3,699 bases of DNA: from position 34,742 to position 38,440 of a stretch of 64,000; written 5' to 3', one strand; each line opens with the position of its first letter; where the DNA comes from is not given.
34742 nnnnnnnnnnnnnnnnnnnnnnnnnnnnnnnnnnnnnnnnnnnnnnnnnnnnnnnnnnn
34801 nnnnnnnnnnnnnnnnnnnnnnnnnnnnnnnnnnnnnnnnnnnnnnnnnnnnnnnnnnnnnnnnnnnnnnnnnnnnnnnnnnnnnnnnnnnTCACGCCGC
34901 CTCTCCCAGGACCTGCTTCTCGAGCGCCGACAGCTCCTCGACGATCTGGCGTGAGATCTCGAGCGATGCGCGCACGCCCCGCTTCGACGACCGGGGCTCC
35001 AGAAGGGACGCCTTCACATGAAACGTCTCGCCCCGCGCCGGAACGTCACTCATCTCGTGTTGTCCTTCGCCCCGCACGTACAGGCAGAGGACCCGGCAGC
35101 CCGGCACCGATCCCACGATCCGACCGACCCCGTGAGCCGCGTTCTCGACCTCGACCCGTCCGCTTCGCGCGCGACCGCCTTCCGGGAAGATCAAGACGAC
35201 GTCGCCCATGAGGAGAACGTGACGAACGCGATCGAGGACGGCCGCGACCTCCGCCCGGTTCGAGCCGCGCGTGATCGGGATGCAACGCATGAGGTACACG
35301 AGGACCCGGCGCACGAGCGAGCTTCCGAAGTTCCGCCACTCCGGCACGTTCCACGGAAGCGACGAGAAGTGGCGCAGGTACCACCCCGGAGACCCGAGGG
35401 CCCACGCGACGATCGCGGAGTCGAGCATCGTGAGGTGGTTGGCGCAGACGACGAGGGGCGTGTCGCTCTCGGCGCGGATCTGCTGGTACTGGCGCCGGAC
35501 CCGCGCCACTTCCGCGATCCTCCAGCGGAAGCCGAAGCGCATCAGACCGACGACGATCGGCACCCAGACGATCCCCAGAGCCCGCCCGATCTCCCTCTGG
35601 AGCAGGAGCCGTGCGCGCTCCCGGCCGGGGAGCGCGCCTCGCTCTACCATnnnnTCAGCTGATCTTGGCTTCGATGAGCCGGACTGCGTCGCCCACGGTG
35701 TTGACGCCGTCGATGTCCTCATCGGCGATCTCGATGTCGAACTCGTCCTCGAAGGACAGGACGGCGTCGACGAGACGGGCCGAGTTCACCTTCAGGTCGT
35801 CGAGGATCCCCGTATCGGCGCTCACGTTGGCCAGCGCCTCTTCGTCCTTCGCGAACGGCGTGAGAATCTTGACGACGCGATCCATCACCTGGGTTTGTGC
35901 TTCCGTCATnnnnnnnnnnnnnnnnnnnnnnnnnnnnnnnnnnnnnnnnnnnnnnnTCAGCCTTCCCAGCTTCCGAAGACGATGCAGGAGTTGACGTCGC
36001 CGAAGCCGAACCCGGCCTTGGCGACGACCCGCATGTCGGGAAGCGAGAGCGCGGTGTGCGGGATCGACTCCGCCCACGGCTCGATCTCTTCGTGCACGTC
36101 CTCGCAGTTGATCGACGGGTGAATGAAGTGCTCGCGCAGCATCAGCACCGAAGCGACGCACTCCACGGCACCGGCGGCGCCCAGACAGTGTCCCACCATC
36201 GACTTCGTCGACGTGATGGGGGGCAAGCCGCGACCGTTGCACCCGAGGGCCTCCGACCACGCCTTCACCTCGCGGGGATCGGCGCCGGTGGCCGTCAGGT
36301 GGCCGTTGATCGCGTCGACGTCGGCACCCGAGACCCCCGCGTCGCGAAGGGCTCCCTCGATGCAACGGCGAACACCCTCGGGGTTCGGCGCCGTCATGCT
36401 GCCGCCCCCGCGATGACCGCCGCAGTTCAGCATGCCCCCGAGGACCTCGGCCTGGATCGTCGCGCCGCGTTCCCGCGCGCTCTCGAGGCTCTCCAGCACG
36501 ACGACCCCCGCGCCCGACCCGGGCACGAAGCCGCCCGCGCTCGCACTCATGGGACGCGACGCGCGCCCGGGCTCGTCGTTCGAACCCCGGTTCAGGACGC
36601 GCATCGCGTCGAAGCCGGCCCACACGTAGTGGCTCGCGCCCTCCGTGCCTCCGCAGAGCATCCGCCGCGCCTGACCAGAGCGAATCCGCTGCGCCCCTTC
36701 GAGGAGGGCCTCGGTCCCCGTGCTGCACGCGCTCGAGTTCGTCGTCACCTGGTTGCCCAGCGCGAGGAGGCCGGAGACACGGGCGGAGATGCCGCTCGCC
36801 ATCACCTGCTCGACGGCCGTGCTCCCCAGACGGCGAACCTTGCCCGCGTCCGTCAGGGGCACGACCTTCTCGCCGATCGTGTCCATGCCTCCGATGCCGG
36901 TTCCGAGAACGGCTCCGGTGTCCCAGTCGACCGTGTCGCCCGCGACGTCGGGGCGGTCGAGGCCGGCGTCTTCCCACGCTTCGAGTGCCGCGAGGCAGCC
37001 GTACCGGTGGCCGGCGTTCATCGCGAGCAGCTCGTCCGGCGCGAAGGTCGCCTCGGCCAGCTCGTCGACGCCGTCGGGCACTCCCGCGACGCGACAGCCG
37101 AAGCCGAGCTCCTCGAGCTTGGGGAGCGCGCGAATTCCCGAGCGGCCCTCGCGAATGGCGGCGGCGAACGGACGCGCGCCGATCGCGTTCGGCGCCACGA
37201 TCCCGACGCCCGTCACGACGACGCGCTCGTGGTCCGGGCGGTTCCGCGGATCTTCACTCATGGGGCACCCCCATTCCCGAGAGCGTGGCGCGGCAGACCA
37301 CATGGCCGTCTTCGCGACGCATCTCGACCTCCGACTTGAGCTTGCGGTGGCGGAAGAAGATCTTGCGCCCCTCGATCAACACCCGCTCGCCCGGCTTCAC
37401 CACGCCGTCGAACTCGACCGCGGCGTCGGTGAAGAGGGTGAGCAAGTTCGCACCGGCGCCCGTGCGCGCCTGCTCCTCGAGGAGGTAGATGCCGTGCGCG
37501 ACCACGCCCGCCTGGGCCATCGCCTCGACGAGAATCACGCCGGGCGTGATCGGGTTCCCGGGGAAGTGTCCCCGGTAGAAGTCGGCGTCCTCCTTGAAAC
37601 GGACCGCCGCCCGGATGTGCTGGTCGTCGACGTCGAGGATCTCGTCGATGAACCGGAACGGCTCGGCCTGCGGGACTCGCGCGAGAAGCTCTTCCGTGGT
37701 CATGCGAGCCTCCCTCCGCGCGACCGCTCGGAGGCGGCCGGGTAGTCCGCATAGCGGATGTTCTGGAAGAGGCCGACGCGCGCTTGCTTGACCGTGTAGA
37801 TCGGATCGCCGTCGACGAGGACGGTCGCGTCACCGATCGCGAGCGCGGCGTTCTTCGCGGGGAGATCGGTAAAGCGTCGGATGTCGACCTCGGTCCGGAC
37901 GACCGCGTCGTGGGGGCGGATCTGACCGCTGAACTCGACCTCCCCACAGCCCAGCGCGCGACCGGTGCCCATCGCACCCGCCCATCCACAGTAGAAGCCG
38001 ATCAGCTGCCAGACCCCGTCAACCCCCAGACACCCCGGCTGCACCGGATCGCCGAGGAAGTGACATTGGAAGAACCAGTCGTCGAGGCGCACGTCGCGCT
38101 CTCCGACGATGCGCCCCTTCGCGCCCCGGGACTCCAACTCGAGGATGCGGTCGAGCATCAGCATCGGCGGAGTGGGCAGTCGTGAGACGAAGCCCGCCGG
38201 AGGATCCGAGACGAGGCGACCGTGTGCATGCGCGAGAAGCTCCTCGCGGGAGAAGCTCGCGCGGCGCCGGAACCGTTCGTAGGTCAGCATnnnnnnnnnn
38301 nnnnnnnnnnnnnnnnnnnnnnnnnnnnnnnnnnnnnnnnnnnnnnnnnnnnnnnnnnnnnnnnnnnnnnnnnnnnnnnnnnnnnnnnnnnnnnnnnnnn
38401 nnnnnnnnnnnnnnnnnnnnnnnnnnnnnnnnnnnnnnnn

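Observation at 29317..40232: Self-contained type-II-FAS-like operon with its own carboxylase, ACP, PPTase and glycerolipid-type acyltransferase, but no KR or MAT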

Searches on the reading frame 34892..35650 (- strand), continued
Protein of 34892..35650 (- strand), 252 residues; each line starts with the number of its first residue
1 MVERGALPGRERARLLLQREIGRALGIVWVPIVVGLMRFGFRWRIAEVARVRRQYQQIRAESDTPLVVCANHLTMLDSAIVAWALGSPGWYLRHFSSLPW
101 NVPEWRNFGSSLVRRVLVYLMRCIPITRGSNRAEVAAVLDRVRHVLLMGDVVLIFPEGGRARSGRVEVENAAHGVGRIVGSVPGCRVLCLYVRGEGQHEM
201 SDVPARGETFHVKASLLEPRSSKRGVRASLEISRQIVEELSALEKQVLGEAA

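Call 63: search_protein_families(library=ncbifam, proteins=[L065:13344-14333:+, L083:1634-2488:+, L002:7214-7945:+], max_evalue=0.00001)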
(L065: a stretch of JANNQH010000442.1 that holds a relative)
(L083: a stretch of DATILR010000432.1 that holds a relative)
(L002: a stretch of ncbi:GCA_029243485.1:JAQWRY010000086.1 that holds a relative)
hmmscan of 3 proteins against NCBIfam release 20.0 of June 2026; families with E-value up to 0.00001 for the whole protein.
L065:13344-14333:+ (329 aa): 17 families
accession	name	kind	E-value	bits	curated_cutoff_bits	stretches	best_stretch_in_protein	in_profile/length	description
NF006487.0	PRK08905.1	equivalog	8.3e-29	100.5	281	1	21-320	5-283/290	lysophospholipid acyltransferase family protein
NF005120.0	PRK06553.1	equivalog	1.4e-28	100.1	273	1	27-311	35-307/308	lipid A biosynthesis lauroyl acyltransferase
TIGR02207.1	lipid_A_htrB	subfamily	6.9e-28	97.9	297.8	1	22-315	21-296/303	LpxL/LpxP family Kdo(2)-lipid IV(A) lauroyl/palmitoleoyl acyltransferase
NF006270.0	PRK08419.1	equivalog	1e-27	97.2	248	1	37-312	28-290/298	lipid A biosynthesis lauroyl acyltransferase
NF004191.0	PRK05646.1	equivalog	5e-23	81.7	491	1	19-315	21-300/310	lipid A biosynthesis lauroyl acyltransferase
NF006437.0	PRK08733.1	equivalog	1e-22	80.7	540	1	36-316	41-300/306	LpxL/LpxP family Kdo(2)-lipid IV(A) lauroyl/palmitoleoyl acyltransferase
NF005919.0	PRK07920.1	equivalog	1.3e-21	76.9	209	1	48-310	44-293/311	phosphatidylinositol mannoside acyltransferase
NF006438.0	PRK08734.1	equivalog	1e-20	74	363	1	38-318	29-293/305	lauroyl acyltransferase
TIGR02208.1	lipid_A_msbB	equivalog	2.8e-20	72.8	336.05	1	37-315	38-299/305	lauroyl-Kdo(2)-lipid IV(A) myristoyltransferase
NF006507.0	PRK08943.1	subfamily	3.7e-20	72.2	337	1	38-317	49-311/322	lipid A biosynthesis (KDO)2-(lauroyl)-lipid IVA acyltransferase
NF005340.0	PRK06860.1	subfamily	8.7e-20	71.1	398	1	37-316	42-303/309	lipid A biosynthesis lauroyl acyltransferase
NF006432.0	PRK08706.1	equivalog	2.7e-18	66.3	384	1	37-316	22-284/289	lipid A biosynthesis lauroyl acyltransferase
NF005399.0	PRK06946.1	subfamily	2.8e-16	59.6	343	1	18-315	9-288/294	lipid A biosynthesis lauroyl acyltransferase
NF005952.0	PRK08025.1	equivalog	6.7e-16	58.3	517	1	52-315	55-299/306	kdo(2)-lipid IV(A) palmitoleoyltransferase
NF005150.0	PRK06628.1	equivalog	1.5e-11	44.3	350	1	190-311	171-289/290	lipid A biosynthesis lauroyl acyltransferase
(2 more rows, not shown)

L083:1634-2488:+ (285 aa): 8 families
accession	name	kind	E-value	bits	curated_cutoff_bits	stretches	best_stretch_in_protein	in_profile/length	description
TIGR00128.1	fabD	equivalog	3.9e-68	230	260.9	1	1-284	6-285/290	ACP S-malonyltransferase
TIGR03131.1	malonate_mdcH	equivalog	2.1e-51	175.1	297.9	1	1-281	4-271/297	malonate decarboxylase subunit epsilon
NF045894.1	PKS_plus_SDR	equivalog_domain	1.7e-43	148.6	1740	1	1-278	535-807/1515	type I polyketide synthase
TIGR02813.1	omega_3_PfaA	subfamily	4e-29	100.1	1010.1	1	44-275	642-869/2582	polyketide-type polyunsaturated fatty acid synthase PfaA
NF037941.1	PKS_NbtC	equivalog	1.1e-18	66.7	1150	1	1-210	100-307/1027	nocobactin polyketide synthase NbtC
NF037940.1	PKS_MbtD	equivalog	8.7e-12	43.9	1150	1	1-213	95-303/978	mycobactin polyketide synthase MbtD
NF041183.1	Pks2_ls1_myc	equivalog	2.8e-11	41.1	2400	1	1-273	536-801/2086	sulfolipid-1 biosynthesis phthioceranic/hydroxyphthioceranic acid synthase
NF040607.1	mycolic_Pks13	equivalog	2.3e-08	31.9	2100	1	1-119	668-788/1680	polyketide synthase Pks13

L002:7214-7945:+ (243 aa): 227 families (the best 25 are shown)
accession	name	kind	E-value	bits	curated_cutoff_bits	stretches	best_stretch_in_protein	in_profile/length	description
TIGR01830.1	3oxo_ACP_reduc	equivalog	3.2e-75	252.9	297.75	1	8-241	1-239/239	3-oxoacyl-[acyl-carrier-protein] reductase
NF004197.0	PRK05653.1-1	equivalog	2.8e-70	236.8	332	1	4-241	6-247/249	3-oxoacyl-ACP reductase FabG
NF009466.0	PRK12826.1-2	subfamily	1.3e-66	224.6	222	1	4-241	2-245/248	3-oxoacyl-ACP reductase FabG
NF004199.0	PRK05653.1-4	equivalog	3.6e-65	220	301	1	5-241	5-246/247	3-oxoacyl-ACP reductase FabG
NF004200.0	PRK05653.1-5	equivalog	3.4e-63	213.4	273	1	6-240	3-241/242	3-oxoacyl-ACP reductase FabG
NF004198.0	PRK05653.1-3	equivalog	6.9e-63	212.4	296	1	3-241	5-247/248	3-oxoacyl-ACP reductase FabG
TIGR01829.1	AcAcCoA_reduct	subfamily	4.4e-61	206.6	302.1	1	6-241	1-241/242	acetoacetyl-CoA reductase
NF047420.2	EF_P_mod_YmfI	equivalog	1e-59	202.1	238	1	8-241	2-236/236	elongation factor P 5-aminopentanone reductase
NF053542.1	FlxB_rubin_SDR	equivalog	2.3e-58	197.8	340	1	7-240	2-239/239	flexirubin biosynthesis SDR family reductase FlxB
NF040605.2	mycolic_FabG1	exception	2.4e-56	191.2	420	1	8-240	4-229/233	3-oxoacyl-ACP reductase FabG1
NF009384.0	PRK12743.1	equivalog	3.5e-56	190.3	264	1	3-240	4-247/258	SDR family oxidoreductase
NF009464.0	PRK12824.1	subfamily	5.7e-55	186.6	269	1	5-241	2-243/245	3-oxoacyl-ACP reductase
NF005559.1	PRK07231.1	subfamily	1.2e-54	185.4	215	1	4-240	3-247/249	glucose 1-dehydrogenase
NF052558.1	MBtsdlDhBudC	equivalog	4.1e-54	183.8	270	1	4-240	2-241/250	meso-2,3-butanediol dehydrogenase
NF009546.0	PRK12935.1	equivalog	4.6e-54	183.6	418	1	5-241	6-246/247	acetoacetyl-CoA reductase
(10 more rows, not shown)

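Call 66: search_protein_families(library=pfam, proteins=[L004:11330-16906:+], max_evalue=0.1)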
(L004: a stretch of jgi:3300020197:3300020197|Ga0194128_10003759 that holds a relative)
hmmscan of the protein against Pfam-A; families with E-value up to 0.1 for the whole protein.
L004:11330-16906:+ (1858 aa): 17 families
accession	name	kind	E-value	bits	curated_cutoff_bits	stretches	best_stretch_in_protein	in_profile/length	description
PF02786.22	CPSase_L_D2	-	3.1e-65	220.1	19.8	1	127-333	1-209/211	Carbamoyl-phosphate synthase L chain, ATP binding domain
PF01039.27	Carboxyl_trans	-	3e-32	112.4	22.3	1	1368-1853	55-478/493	Carboxyl transferase domain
PF02785.25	Biotin_carb_C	-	3.1e-32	111.3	32.4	1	345-453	1-107/108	Biotin carboxylase C-terminal domain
PF00289.28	Biotin_carb_N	-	2.8e-30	105.5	25.5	1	7-122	2-110/110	Biotin carboxylase, N-terminal domain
PF00364.28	Biotin_lipoyl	-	5.4e-16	58.6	22.1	1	591-654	5-73/73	Biotin-requiring enzyme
PF02222.28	ATP-grasp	-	2.2e-12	47.4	27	1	135-303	3-162/179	ATP-grasp domain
PF13533.13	Biotin_lipoyl_2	-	2.4e-10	40.4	29.8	1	628-655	5-32/32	Biotin-lipoyl like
PF07478.18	Dala_Dala_lig_C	-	1.2e-07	31.9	24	1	139-302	6-174/204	D-ala D-ala ligase C-terminus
PF08326.17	ACC_central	-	1.6e-05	23.8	23.2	1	1076-1155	501-582/726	Acetyl-CoA carboxylase, central region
PF02655.19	ATP-grasp_3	-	2.1e-05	25.1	23.2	1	134-305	11-158/160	ATP-grasp domain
PF16576.10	HlyD_D23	-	6.8e-05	22.7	30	1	621-655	106-140/214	Barrel-sandwich domain of CusB or HlyD membrane-fusion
PF05896.17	NQRA_N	-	0.00094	19.8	25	1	596-644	38-83/94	NqrA N-terminal barrel-sandwich hybrid domain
PF13375.12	RnfC_N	-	0.0026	18.2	25.6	1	600-655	44-97/101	RnfC Barrel sandwich hybrid domain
PF13437.12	HlyD_3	-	0.0028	18.8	22.2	1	628-659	4-35/106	HlyD family secretion protein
PF18603.7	LAL_C2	-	0.059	14.1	29.4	1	381-424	33-78/78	L-amino acid ligase C-terminal domain 2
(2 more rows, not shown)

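Call 76: search_dna_similar(query=window:34892-35650:-, collection=plasmids, mode=protein, max_evalue=1e-10, max_rows=10)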
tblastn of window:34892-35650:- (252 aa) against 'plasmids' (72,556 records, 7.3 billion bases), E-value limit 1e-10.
No match.

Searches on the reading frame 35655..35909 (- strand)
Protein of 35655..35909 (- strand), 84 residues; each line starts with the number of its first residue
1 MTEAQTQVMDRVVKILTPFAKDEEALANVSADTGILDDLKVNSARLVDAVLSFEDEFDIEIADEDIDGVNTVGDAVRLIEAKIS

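Call 3: search_protein_families(library=pfam, proteins=[window:35655-35909:-])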
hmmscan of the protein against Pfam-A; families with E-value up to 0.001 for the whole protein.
window:35655-35909:- (84 aa): 1 family
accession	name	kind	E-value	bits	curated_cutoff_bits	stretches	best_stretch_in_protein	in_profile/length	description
PF00550.31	PP-binding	-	1.7e-05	25.4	20.8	1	28-79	17-67/67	Phosphopantetheine attachment site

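Call 4: search_protein_families(library=ncbifam, proteins=[window:35655-35909:-])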
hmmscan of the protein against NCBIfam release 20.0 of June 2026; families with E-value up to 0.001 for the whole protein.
window:35655-35909:- (84 aa): 10 families
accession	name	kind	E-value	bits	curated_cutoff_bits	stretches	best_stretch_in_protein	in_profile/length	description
NF002148.0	PRK00982.1-2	subfamily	2.1e-13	49.9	71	1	7-82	4-77/79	acyl carrier protein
NF009104.0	PRK12449.1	equivalog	1e-12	47.8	70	1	5-80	3-76/80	acyl carrier protein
NF002150.0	PRK00982.1-4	subfamily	1.3e-11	44.6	66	1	8-82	6-78/80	acyl carrier protein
NF002151.0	PRK00982.1-5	equivalog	2.4e-11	43.6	92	1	7-82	3-76/78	acyl carrier protein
TIGR00517.1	acyl_carrier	equivalog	5.3e-11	42.2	70.45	1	7-82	3-76/77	acyl carrier protein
NF002147.0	PRK00982.1-1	equivalog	7.7e-11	41.7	84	1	6-81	6-79/83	acyl carrier protein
NF040636.1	AcpM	exception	3.8e-10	39.7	146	1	27-80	23-76/93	meromycolate extension acyl carrier protein AcpM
NF002149.0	PRK00982.1-3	equivalog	5.1e-10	39.1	106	1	8-82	4-76/78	acyl carrier protein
NF006031.0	PRK08172.1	equivalog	9.7e-09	35.8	76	1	27-81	22-76/82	acyl carrier protein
NF004533.0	PRK05883.1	equivalog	0.00026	20.8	72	1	4-83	20-97/100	acyl carrier protein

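Call 77: find_homologous_proteins(query=window:35655-35909:-, max_evalue=1e-8)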
Query window:35655-35909:- (84 aa): 1627 proteins with E <= 1e-8 among 1669 candidates; the best 120 are listed.
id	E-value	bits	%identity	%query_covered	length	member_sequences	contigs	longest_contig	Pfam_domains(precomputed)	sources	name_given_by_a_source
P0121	4.6e-43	161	100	100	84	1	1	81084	PF00550.32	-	-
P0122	8.3e-43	161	99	100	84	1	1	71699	PF00550.32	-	-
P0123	6.0e-41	155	95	100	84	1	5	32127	PF00550.32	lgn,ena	-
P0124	1.5e-40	153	94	100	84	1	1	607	PF00550.32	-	-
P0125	1.8e-40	153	94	100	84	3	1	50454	PF00550.32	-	-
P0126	1.9e-39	150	93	100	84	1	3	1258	PF00550.32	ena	-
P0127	5.4e-39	148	93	100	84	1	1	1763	PF00550.32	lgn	-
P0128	2.6e-38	146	90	100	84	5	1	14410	PF00550.32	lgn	-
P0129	2.6e-38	146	89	100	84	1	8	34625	PF00550.32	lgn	-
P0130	4.9e-38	145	92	100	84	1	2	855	PF00550.32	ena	-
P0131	1.0e-37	144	89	100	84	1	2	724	PF00550.32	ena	-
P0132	1.1e-37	144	88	100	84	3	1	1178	PF00550.32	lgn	-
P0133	2.6e-37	143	88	100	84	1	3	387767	PF00550.32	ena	-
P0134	3.5e-37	143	88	100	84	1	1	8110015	-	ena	-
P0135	5.2e-37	142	86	100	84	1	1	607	-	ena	-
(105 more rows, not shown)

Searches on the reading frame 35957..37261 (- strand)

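Call 3: search_protein_families(library=pfam, proteins=[window:35957-37261:-])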
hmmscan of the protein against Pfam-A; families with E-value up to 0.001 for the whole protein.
window:35957-37261:- (434 aa): 3 families
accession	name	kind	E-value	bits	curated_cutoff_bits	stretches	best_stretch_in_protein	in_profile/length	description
PF00109.32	ketoacyl-synt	-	2.1e-37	129.5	20.8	1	12-262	2-252/252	Beta-ketoacyl synthase, N-terminal domain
PF02801.28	Ketoacyl-synt_C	-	4.2e-26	91.7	20.8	1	271-387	2-119/119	Beta-ketoacyl synthase, C-terminal domain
PF00108.29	Thiolase_N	-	0.00018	21.4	26.4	1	174-212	80-118/260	Thiolase, N-terminal domain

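Call 4: search_protein_families(library=ncbifam, proteins=[window:35957-37261:-])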
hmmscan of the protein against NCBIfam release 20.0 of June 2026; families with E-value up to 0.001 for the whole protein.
window:35957-37261:- (434 aa): 22 families
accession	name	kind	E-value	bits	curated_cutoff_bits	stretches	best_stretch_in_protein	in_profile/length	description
TIGR03150.1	fabF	equivalog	1.1e-86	291.1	493.75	1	12-429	1-406/407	beta-ketoacyl-ACP synthase II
NF005589.0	PRK07314.1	subfamily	9.2e-86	288.2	387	1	11-432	3-412/413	beta-ketoacyl-ACP synthase II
NF004970.0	PRK06333.1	subfamily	3.2e-81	273.4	525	1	11-433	3-423/424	beta-ketoacyl-ACP synthase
NF005935.0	PRK07967.1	equivalog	9.3e-68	228.9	630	1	12-432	2-404/406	beta-ketoacyl-ACP synthase I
NF006434.0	PRK08722.1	equivalog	2.2e-60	204.7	759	1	12-429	4-411/414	beta-ketoacyl-ACP synthase II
NF006274.0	PRK08439.1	equivalog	8e-60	202.7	621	1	12-429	2-403/406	beta-ketoacyl-ACP synthase II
NF006587.0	PRK09116.1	equivalog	2.3e-54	184.7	470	1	12-432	2-407/408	beta-ketoacyl-ACP synthase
NF005490.0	PRK07103.1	equivalog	2.9e-51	174.8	445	1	12-429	4-410/414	polyketide beta-ketoacyl:acyl carrier protein synthase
NF005916.1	PRK07910.1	equivalog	1.9e-50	172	560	1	11-431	11-417/418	KasA/KasB family beta-ketoacyl-ACP synthase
NF005076.0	PRK06501.1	equivalog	2.3e-50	171.7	629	1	13-430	12-421/425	beta-ketoacyl-ACP synthase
NF058662.1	cispenta_AmcF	equivalog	5.5e-34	117.8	325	1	160-430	110-368/369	cispentacin biosynthesis acyltransferase subunit AmcF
NF006618.0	PRK09185.1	subfamily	5e-32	111.4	407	1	116-431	99-392/394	beta-ketoacyl-ACP synthase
NF004618.0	PRK05952.1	equivalog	1.8e-31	109.4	455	1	162-431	130-382/384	beta-ketoacyl-ACP synthase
NF045894.1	PKS_plus_SDR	equivalog_domain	4.6e-27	94.1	1740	1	74-394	80-384/1515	type I polyketide synthase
NF040607.1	mycolic_Pks13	equivalog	6.2e-25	86.9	2100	1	158-429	250-523/1680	polyketide synthase Pks13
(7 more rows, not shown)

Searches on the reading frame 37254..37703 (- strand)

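Call 3: search_protein_families(library=pfam, proteins=[window:37254-37703:-])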
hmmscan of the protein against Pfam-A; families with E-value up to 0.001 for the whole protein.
window:37254-37703:- (149 aa): 1 family
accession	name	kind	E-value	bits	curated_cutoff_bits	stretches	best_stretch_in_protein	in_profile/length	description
PF07977.19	FabA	-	5.4e-17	62.1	23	1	11-111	2-109/138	FabA-like domain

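Call 4: search_protein_families(library=ncbifam, proteins=[window:37254-37703:-])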
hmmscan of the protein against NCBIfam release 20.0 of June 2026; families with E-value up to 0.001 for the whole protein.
window:37254-37703:- (149 aa): 6 families
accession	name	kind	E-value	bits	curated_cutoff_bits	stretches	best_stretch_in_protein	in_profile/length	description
NF009667.0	PRK13188.1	equivalog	2.8e-20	72.4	465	1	4-142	324-456/464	bifunctional UDP-3-O-[3-hydroxymyristoyl] N-acetylglucosamine deacetylase/3-hydroxyacyl-ACP dehydratase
NF000582.1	PRK00006.1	equivalog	4.4e-20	72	113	1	4-142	3-134/137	3-hydroxyacyl-ACP dehydratase FabZ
TIGR01750.1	fabZ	equivalog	3.5e-19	69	155.15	1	3-143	3-139/141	3-hydroxyacyl-ACP dehydratase FabZ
NF058663.1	cispen_cyc_AmcE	equivalog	3.5e-09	36.9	140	1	10-114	13-112/153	cispentacin biosynthesis cyclizing decarboxylase AmcE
NF003509.0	PRK05174.1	equivalog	1.8e-06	27.9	124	1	27-137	52-150/172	bifunctional 3-hydroxydecanoyl-ACP dehydratase/trans-2-decenoyl-ACP isomerase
TIGR01749.1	fabA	equivalog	6.6e-06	26.2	238.15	1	26-134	48-144/169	3-hydroxyacyl-[acyl-carrier-protein] dehydratase FabA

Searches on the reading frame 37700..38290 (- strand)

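Call 3: search_protein_families(library=pfam, proteins=[window:37700-38290:-])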
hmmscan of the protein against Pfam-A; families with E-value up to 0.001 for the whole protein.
window:37700-38290:- (196 aa): 1 family
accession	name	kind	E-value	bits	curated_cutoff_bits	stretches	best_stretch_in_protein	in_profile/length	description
PF07977.19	FabA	-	2.8e-39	134.3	23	1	38-167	1-137/138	FabA-like domain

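Call 4: search_protein_families(library=ncbifam, proteins=[window:37700-38290:-])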
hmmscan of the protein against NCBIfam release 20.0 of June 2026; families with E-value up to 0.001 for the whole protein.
window:37700-38290:- (196 aa): 5 families
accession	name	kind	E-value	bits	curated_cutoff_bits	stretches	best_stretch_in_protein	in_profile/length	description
NF003509.0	PRK05174.1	equivalog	4.7e-62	208.8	124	1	8-178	3-169/172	bifunctional 3-hydroxydecanoyl-ACP dehydratase/trans-2-decenoyl-ACP isomerase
TIGR01749.1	fabA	equivalog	2e-54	184.1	238.15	1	9-177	1-165/169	3-hydroxyacyl-[acyl-carrier-protein] dehydratase FabA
TIGR01750.1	fabZ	equivalog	2e-09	37.4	155.15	1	42-140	15-114/141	3-hydroxyacyl-ACP dehydratase FabZ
NF000582.1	PRK00006.1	equivalog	2.4e-09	37.2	113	1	42-131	14-102/137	3-hydroxyacyl-ACP dehydratase FabZ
NF009667.0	PRK13188.1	equivalog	5.1e-09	35.3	465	1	41-98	334-387/464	bifunctional UDP-3-O-[3-hydroxymyristoyl] N-acetylglucosamine deacetylase/3-hydroxyacyl-ACP dehydratase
